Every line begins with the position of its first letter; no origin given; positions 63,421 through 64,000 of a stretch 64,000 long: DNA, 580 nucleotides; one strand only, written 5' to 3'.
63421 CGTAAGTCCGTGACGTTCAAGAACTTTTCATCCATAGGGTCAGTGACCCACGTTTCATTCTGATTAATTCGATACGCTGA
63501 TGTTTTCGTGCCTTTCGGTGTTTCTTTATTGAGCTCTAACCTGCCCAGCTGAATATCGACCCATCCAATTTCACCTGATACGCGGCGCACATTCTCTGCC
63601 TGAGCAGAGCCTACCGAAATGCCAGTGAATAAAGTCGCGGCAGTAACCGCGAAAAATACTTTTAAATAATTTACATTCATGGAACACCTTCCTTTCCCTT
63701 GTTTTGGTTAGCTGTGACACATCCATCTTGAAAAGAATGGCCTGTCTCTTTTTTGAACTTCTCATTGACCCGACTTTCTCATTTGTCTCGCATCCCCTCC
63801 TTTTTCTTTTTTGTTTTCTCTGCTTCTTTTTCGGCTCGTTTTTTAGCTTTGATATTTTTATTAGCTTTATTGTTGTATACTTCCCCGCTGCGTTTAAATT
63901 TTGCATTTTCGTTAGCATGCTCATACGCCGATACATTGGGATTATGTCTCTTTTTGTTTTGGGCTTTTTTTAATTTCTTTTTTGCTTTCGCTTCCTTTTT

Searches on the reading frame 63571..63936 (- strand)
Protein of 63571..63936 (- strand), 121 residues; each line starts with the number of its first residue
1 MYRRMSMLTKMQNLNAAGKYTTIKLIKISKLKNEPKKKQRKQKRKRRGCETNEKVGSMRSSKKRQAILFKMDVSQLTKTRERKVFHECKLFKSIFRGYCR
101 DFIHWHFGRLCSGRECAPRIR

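Call 39: search_protein_families(library=pfam, proteins=[window:63571-63936:-], max_evalue=0.01)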
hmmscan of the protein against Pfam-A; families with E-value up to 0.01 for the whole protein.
window:63571-63936:- (121 aa): 1 family
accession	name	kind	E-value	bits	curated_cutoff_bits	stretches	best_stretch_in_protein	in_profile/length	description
PF25511.1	Ig_CNNM4_N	-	0.0068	16.9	27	1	36-89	55-111/133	Metal transporter CNNM4-like, immunoglobulin-like domain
